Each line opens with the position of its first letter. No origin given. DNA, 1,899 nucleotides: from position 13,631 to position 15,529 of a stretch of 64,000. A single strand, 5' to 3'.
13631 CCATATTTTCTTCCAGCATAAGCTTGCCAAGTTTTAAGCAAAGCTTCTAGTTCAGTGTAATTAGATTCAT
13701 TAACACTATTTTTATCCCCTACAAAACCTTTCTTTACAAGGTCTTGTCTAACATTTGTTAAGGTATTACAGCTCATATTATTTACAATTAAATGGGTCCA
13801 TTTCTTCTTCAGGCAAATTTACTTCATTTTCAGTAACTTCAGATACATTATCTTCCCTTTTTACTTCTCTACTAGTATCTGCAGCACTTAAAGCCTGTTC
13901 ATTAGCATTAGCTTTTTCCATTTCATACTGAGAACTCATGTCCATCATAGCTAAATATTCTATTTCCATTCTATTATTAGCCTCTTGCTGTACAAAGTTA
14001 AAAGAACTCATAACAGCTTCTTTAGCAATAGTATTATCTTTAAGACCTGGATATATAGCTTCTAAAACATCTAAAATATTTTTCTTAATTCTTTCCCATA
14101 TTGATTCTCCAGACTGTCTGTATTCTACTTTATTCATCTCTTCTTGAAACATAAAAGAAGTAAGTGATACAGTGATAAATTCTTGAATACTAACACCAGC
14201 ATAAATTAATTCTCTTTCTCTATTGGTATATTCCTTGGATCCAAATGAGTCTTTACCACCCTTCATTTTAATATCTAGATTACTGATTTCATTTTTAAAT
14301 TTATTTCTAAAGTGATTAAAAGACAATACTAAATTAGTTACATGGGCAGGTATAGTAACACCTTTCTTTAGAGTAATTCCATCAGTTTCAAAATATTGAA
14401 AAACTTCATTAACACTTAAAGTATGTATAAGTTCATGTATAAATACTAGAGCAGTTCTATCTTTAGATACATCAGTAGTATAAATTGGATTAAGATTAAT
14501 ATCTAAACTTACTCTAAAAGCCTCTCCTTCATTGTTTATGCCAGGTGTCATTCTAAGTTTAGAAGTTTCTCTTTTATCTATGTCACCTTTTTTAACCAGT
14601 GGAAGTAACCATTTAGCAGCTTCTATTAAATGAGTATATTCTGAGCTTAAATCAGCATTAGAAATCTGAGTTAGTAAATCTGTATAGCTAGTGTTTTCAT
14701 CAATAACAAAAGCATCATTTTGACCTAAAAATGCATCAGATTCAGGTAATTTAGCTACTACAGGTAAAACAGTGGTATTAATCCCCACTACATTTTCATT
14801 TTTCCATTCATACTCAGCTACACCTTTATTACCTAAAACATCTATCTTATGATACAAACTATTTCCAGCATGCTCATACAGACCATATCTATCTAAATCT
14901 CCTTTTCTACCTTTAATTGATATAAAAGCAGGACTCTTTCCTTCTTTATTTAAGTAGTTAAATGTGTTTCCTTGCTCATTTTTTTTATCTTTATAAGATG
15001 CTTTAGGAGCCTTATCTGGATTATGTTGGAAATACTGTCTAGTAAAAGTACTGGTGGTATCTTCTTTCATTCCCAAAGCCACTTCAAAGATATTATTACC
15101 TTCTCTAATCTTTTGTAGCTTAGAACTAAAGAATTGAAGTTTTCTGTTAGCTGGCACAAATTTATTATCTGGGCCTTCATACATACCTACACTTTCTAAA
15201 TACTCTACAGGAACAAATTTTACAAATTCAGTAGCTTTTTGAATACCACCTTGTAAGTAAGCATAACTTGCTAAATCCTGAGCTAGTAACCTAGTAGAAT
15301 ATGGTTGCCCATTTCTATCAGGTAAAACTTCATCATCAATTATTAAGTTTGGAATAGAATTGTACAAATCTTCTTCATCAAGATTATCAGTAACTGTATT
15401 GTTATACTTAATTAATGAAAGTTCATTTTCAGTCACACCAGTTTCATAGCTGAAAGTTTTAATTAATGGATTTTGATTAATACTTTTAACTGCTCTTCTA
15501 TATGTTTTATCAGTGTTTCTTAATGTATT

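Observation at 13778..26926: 4382-aa single ORF combining a crAss-type virion RNA polymerase motif with a C-terminal zincin motif and about 3200 aa of upstream sequence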

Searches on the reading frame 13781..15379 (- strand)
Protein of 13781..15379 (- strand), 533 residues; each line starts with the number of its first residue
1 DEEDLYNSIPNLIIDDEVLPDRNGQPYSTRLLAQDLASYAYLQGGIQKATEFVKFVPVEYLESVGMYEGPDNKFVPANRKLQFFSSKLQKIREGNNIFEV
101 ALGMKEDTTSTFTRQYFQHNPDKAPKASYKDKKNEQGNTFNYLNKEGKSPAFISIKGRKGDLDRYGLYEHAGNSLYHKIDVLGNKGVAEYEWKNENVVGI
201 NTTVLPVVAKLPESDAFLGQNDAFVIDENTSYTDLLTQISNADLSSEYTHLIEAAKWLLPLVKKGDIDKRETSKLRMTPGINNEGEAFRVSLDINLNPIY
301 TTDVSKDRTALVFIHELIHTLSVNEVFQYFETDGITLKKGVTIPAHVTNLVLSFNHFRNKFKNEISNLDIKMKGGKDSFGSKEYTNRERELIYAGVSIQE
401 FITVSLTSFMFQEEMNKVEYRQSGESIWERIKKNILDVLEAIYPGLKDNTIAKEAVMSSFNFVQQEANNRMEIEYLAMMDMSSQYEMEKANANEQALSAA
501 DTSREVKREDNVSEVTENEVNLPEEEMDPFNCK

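Call 26: find_homologous_proteins(query=window:13781-15379:-, max_evalue=0.001)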
Query window:13781-15379:- (533 aa): 2 proteins with E <= 0.001 among 8000 candidates.
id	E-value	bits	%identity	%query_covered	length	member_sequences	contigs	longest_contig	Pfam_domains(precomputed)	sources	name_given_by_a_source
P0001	1.3e-128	448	49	85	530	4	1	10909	-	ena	-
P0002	6.9e-63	231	45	55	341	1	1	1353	-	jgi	jgi:hypothetical protein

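Call 27: search_dna_similar(query=window:13781-15379:-, collection=phages, mode=protein, max_rows=40, max_evalue=0.01, rows=spread)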
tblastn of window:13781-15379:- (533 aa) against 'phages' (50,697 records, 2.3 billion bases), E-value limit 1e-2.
Records with a match: 29; places in all: 30; records where one place covers at least 80% of the query: 28.
Best place of each record, by identity: <60% 29.
By first word of the organism name: Flavobacterium 29.
By host as written in the record: Flavobacterium psychrophilum 950106-1/1 12; Flavobacterium psychrophilum strain FPS-D10 3; Flavobacterium psychrophilum 020612-2/1 3; Flavobacterium psychrophilum FPS-D15 2; Flavobacterium psychrophilum FPS-D10 2; Flavobacterium psychrophilum strain FPS-D15 2; Flavobacterium psychrophilum 1; Flavobacterium psychrophilum FPS-D2 1; and 3 more.
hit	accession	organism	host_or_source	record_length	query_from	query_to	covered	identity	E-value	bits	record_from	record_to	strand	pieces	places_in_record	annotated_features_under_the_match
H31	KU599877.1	Flavobacterium phage Fpv1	Flavobacterium psychrophilum 950106-1/1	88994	1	524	98%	43.9%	5e-131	426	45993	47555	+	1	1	structural protein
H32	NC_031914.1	Flavobacterium phage Fpv1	Flavobacterium psychrophilum 950106-1/1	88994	1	524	98%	43.9%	5e-131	426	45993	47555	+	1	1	virion structural protein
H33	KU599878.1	Flavobacterium phage Fpv2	Flavobacterium psychrophilum 950106-1/1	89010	1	524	98%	43.9%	5e-131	426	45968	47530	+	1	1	structural protein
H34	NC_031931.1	Flavobacterium phage Fpv2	Flavobacterium psychrophilum 950106-1/1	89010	1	524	98%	43.9%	5e-131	426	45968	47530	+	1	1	virion structural protein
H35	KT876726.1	Flavobacterium phage FpV21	Flavobacterium psychrophilum 950106-1/1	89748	1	524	98%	43.9%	1e-129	422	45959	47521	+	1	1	structural protein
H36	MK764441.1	Flavobacterium phage FPSV-F12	Flavobacterium psychrophilum 950106-1/1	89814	1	524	98%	43.9%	1e-129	422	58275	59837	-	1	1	structural protein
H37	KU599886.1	Flavobacterium phage Fpv20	Flavobacterium psychrophilum 950106-1/1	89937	1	524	98%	43.9%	1e-129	422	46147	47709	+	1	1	structural protein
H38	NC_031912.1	Flavobacterium phage Fpv20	Flavobacterium psychrophilum 950106-1/1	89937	1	524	98%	43.9%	1e-129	422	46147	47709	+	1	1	virion structural protein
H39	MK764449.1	Flavobacterium phage FPSV-S29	Flavobacterium psychrophilum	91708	1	524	98%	43.9%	1e-129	422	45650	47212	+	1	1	structural protein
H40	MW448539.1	Flavobacterium phage FPSV-D24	Flavobacterium psychrophilum strain ...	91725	1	524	98%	43.9%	1e-129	422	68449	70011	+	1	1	record has no annotation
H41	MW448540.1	Flavobacterium phage FPSV-D25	Flavobacterium psychrophilum strain ...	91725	1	524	98%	43.9%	1e-129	422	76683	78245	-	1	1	record has no annotation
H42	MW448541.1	Flavobacterium phage FPSV-D27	Flavobacterium psychrophilum strain ...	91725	1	524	98%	43.9%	1e-129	422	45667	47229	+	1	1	record has no annotation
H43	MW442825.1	Flavobacterium phage FPSV-D5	Flavobacterium psychrophilum FPS-D15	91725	1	524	98%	43.9%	1e-129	422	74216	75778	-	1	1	record has no annotation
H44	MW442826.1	Flavobacterium phage FPSV-D9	Flavobacterium psychrophilum FPS-D15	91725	1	524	98%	43.9%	1e-129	422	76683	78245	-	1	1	record has no annotation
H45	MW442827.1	Flavobacterium phage FPSV-D12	Flavobacterium psychrophilum FPS-D2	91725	1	524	98%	43.9%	1e-129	422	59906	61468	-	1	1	record has no annotation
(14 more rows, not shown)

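Call 30: get_annotated_region(hit=H32, flank=200)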
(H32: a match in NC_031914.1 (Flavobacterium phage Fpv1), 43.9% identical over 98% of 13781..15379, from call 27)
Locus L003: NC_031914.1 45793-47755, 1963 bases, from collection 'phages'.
description: Flavobacterium phage Fpv1, complete genome.
organism: Flavobacterium phage Fpv1 (NCBI taxid 1792274)
taxonomy: Viruses; Duplodnaviria; Heunggongvirae; Uroviricota; Caudoviricetes; Fipvunavirus; Fipvunavirus Fpv1
host: Flavobacterium psychrophilum 950106-1/1; source: -; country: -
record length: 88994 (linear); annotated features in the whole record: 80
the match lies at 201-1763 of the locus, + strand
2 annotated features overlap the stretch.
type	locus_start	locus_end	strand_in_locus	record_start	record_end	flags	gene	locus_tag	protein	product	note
CDS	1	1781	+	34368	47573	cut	-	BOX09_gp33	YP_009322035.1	virion structural protein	-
CDS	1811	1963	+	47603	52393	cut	-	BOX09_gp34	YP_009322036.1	hypothetical protein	-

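Call 31: get_annotated_region(hit=H39, flank=200)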
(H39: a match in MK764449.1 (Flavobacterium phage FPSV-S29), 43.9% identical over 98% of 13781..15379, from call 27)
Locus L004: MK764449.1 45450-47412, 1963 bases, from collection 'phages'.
description: Flavobacterium phage FPSV-S29, complete genome.
organism: Flavobacterium phage FPSV-S29 (NCBI taxid 2575350)
taxonomy: Viruses; Duplodnaviria; Heunggongvirae; Uroviricota; Caudoviricetes; Fipvunavirus
host: Flavobacterium psychrophilum; source: -; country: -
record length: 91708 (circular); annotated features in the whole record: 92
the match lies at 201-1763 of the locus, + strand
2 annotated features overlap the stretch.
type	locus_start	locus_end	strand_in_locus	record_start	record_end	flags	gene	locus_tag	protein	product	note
CDS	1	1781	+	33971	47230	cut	-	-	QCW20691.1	structural protein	structural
CDS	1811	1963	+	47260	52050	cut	-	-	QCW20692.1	hypothetical protein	unknown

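Call 38: search_protein_representatives(alignment_id=A1)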
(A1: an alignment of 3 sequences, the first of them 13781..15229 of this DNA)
Query: 3 sequences, 484 profile positions. Proteins with E-value up to 0.001 (for the whole library): 128; up to 1e-10: 81; up to 1e-30: 30. The best 128 are listed.
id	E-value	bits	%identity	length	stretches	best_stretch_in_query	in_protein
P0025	4.1e-207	705.3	-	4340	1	1-484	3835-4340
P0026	5.4e-141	487.2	-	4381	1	2-439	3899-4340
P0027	1.0e-76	275.2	-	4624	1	2-415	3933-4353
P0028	7.0e-71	256.0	-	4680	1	2-466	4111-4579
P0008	4.9e-67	243.3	-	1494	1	2-412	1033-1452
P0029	1.3e-61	225.4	-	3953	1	2-453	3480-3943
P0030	3.0e-60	220.9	-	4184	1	2-412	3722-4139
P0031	8.4e-57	209.5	-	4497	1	2-474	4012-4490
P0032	1.4e-56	208.8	-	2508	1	2-411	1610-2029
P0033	1.5e-56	208.7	-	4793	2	2-409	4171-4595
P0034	2.3e-56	208.1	-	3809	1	3-411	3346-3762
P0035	4.9e-54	200.4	-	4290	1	2-458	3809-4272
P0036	2.4e-51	191.5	-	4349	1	2-440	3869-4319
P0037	2.7e-51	191.4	-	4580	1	2-405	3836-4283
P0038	2.5e-48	181.6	-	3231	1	2-411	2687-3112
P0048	4.5e-37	144.5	-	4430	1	2-445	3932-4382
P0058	9.0e-28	113.8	-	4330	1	2-427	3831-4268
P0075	4.1e-22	95.1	-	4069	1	1-408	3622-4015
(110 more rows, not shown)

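Call 49: search_solved_structures(query=A2, max_evalue=10, show_alignments=3)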
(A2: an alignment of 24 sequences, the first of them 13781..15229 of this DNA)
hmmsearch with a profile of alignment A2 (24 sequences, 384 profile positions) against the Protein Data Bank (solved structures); distinct sequences matched with E-value up to 10: 16.
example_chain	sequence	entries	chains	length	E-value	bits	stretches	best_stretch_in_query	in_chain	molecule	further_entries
9sfn_G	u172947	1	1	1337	5.8e-07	32.1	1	166-343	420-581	Internal virion protein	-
11fw_A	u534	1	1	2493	9.4e-05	24.8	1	92-213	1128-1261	Virion DNA-directed RNA polymerase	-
11go_A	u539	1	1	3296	0.00013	24.4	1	92-213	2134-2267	Virion DNA-directed RNA polymerase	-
9pnr_A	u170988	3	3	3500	0.00013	24.3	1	92-213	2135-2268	Virion DNA-directed RNA polymerase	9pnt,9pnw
11gp_A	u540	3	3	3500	0.00013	24.3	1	92-213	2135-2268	Virion DNA-directed RNA polymerase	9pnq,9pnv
8vb2_A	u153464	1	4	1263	0.00094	21.6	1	245-295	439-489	Tetrameric ejection protein (gp48)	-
4qhj_A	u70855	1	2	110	0.013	17.8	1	124-173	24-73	Uncharacterized protein MJ1213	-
4qhf_A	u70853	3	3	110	0.014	17.7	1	124-173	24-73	Uncharacterized protein MJ1213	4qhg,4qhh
4qhi_A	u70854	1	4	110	0.045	16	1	124-173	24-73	Uncharacterized protein MJ1213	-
4jix_A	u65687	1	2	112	0.062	15.6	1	118-173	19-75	Projannalysin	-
4jiu_A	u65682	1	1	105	0.084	15.1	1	127-174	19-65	Proabylysin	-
3k4x_A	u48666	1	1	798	0.17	14.1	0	273-315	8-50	Proliferating cell nuclear antigen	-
4lq8_A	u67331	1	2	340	0.52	12.5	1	212-286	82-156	Sca-family protein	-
4nkp_A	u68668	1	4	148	0.58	12.4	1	151-218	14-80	putative extracellular heme-binding protein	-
6mdx_A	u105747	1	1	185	0.61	12.3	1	137-175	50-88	SprT-like domain-containing protein Spartan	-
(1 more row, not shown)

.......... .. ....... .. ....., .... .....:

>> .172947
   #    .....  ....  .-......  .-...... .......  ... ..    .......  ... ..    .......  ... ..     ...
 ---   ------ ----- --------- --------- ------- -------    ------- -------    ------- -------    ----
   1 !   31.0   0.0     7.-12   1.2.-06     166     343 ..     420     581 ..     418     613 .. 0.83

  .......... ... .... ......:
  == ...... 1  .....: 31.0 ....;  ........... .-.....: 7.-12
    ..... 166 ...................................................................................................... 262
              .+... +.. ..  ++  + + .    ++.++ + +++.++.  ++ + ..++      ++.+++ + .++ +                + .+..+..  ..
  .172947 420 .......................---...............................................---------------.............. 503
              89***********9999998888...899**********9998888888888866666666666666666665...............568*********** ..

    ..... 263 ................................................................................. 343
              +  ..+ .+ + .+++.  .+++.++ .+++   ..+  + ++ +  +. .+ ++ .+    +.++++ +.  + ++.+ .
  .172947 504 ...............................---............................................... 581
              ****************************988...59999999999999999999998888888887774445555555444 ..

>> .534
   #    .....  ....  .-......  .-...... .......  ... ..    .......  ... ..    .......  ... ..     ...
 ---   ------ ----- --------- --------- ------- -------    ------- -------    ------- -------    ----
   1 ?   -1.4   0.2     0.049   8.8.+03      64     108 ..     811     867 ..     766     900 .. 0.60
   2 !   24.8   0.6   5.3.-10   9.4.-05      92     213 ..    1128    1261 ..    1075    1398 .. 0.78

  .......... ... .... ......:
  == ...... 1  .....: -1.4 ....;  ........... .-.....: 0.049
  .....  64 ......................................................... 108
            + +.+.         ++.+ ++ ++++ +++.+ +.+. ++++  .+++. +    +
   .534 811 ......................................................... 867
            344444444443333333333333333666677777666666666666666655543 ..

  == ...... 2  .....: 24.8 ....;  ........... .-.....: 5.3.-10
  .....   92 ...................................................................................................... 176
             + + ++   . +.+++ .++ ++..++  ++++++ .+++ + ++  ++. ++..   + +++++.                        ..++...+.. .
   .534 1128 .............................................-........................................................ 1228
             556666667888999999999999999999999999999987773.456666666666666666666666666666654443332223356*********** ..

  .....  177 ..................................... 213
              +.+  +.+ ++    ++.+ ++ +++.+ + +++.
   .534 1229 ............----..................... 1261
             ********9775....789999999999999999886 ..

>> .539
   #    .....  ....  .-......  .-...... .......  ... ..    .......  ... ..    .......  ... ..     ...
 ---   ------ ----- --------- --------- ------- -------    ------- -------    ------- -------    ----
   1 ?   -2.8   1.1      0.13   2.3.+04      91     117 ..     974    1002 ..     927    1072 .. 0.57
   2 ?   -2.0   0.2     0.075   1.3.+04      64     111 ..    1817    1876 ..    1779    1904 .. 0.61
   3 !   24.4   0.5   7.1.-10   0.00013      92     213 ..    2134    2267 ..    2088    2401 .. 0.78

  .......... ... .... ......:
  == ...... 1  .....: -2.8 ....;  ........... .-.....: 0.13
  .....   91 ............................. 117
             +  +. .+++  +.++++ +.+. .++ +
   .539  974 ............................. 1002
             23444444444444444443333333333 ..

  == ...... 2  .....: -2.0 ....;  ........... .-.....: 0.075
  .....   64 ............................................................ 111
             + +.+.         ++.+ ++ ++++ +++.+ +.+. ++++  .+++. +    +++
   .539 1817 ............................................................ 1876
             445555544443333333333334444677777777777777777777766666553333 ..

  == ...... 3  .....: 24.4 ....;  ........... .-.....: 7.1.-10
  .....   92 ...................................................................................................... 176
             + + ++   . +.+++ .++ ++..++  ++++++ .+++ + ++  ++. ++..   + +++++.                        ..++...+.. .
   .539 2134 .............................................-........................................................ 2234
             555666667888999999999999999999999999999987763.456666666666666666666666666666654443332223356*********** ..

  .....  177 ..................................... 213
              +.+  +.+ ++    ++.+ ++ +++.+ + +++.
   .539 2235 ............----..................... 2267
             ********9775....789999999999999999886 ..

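Call 50: search_protein_families(library=pfam, alignment_id=A2, max_evalue=0.1)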
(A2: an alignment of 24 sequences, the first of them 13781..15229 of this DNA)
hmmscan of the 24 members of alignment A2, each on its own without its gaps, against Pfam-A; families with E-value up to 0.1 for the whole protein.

A. member 1, window:13781-15229:- (483 aa): 2 families
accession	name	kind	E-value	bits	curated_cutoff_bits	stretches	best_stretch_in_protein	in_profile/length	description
PF10263.15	SprT-like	-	0.004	17.4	25.6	1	220-271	24-73/108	SprT-like family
PF15497.11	SNAPC5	-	0.069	14.1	23.6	0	415-472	23-83/101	snRNA-activating protein complex subunit 19, SNAPc subunit 19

B. families by the number of members that match (of 24 scanned): 19 families
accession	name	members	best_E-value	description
PF10263.15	SprT-like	15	1.9e-05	SprT-like family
PF20573.4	DUF6782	2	0.0074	Putative metallopeptidase family (DUF6782)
PF24557.2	DExH14_plug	1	0.0003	DExH14 plug domain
PF09573.16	RE_TaqI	1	0.00037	TaqI restriction endonuclease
PF18958.6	DUF5700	1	0.0029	Putative zinc dependent peptidase (DUF5700)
PF14247.12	DUF4344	1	0.0043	Putative metallopeptidase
PF23604.1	Ig_TRAPPC10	1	0.0061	TRAPPC10-like, immunoglobulin-like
PF11818.13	DUF3340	1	0.013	C-terminal domain of tail specific protease (DUF3340)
PF07889.17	DUF1664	1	0.013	Protein of unknown function (DUF1664)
PF22839.2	DUF7015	1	0.027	Domain of unknown function (DUF7015)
PF09190.17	DALR_2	1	0.029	DALR domain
PF06167.18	Peptidase_M90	1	0.036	Glucose-regulated metallo-peptidase M90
PF15500.11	Ntox1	1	0.038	Putative RNase-like toxin, toxin_1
PF07273.18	DUF1439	1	0.045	Protein of unknown function (DUF1439)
PF25100.1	DUF7809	1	0.046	Domain of unknown function (DUF7809)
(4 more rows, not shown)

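Call 61: predict_structure(alignment_id=A2)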
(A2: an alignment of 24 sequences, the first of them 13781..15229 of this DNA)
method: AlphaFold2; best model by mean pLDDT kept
length: 483 residues; sequences in the alignment: 24
mean_pLDDT: 74.0   pTM: 0.55
mean pLDDT of the five models: 74.0, 73.7, 73.0, 72.9, 70.6
residues with pLDDT >= 90: 149; 70-90: 168; 50-70: 65; < 50: 101
segments of 3 or more residues with pLDDT < 50: 1-6, 37-56, 149-170, 424-432, 451-478, 480-483
pLDDT, mean of each block of 10 residues (from residue 1): 45 73 77 48 38 49 82 89 76 87 85 81 85 58 48 33 36 84 95 87 90 77 86 88 91 90 93 90 94 96 95 92 63 78 93 90 91 91 93 84 79 70 47 57 62 39 40 46 41
secondary structure, 60 per line:
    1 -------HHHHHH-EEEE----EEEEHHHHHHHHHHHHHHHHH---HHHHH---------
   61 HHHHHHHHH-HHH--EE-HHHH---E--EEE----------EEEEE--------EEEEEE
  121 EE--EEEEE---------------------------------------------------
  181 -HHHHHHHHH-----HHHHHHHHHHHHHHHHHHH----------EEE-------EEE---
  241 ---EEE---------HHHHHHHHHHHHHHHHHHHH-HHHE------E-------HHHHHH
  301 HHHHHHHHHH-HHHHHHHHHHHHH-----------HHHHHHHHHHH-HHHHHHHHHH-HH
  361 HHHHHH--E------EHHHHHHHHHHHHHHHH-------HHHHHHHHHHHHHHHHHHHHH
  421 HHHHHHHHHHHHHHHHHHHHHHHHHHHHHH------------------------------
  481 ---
elements in order: H8-13 E15-18 E23-26 H27-43 H47-51 H61-69 H79-82 E89-91 E102-106 E115-122 E125-129 H182-190 H196-214 E225-227 E235-237 E244-246 H256-275 H295-310 H312-324 H336-346 H348-357 H359-366 H377-392 H400-450

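Call 65: fold_search(model_id=the predicted structure, library=pdb)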
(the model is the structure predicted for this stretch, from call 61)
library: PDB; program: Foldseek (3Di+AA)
matches with E <= 10: 416; with E <= 0.001: 0
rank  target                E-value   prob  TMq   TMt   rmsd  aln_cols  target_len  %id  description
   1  4qhj_A                9.0e-02  0.99  0.12  0.46   3.8        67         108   18  Crystal structure of Methanocaldococcus jannaschii selecase mutant I100F+H107F (released 2014-07-16)
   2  4qhg                  1.2e-01  0.95  0.11  0.42   5.2        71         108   13  Crystal structure of Methanocaldococcus jannaschii dimeric selecase (released 2014-07-16)
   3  3mav_A                1.5e-01  0.08  0.09  0.11  21.6       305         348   13  Crystal structure of Plasmodium vivax putative farnesyl pyrophosphate synthase (Pv092040) (released 2010-04-14)
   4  4qhi_D                1.7e-01  0.92  0.11  0.41   5.8        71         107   18  Crystal structure of Methanocaldococcus jannaschii selecase mutant R36W (released 2014-07-16)
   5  4jix_A                2.0e-01  0.80  0.13  0.46   8.7       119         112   17  Crystal structure of the metallopeptidase zymogen of Methanocaldococcus jannaschii jannalysin (released 2013-06-12)
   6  5vju                  2.0e-01  0.09  0.08  0.16  21.6       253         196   11  De Novo Photosynthetic Reaction Center Protein Variant Equipped with His-Tyr H-bond, Heme B, and Cd(II) ions (released 2018-04-25)
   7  3q0k_C                2.0e-01  0.06  0.07  0.10  33.9       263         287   11  Crystal structure of Human PACSIN 2 F-BAR (released 2012-02-15)
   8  4bne_B                3.3e-01  0.05  0.07  0.10  35.5       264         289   11  Pacsin2 Interacts with Membranes and Actin-Filaments (released 2014-05-14)
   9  4qhi_B                3.4e-01  0.82  0.12  0.43   5.9        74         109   16  Crystal structure of Methanocaldococcus jannaschii selecase mutant R36W (released 2014-07-16)
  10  4wk5                  3.4e-01  0.06  0.10  0.15  16.5       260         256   12  Crystal structure of a Isoprenoid Synthase family member from Thermotoga neapolitana DSM 4359, target EFI-509458 (released 2014-11-19)
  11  2x3v_A                4.3e-01  0.05  0.07  0.11  34.3       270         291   10  Structure of The F-BAR Domain of Mouse Syndapin I (released 2010-04-07)
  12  4qhf                  5.0e-01  0.84  0.11  0.42   5.1        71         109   18  Crystal structure of Methanocaldococcus jannaschii monomeric selecase (released 2014-07-16)
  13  4qhi_C                5.0e-01  0.80  0.12  0.43   5.1        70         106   17  Crystal structure of Methanocaldococcus jannaschii selecase mutant R36W (released 2014-07-16)
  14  7my7_BBB              5.3e-01  0.06  0.11  0.15  15.9       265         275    8  Se-CrtE N-term His-tag structure (released 2022-06-01)
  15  4qhi_A                5.6e-01  0.75  0.12  0.44   5.1        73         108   12  Crystal structure of Methanocaldococcus jannaschii selecase mutant R36W (released 2014-07-16)
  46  4jix_B                1.6e+00  0.25  0.12  0.46   8.0       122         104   16  Crystal structure of the metallopeptidase zymogen of Methanocaldococcus jannaschii jannalysin (released 2013-06-12)
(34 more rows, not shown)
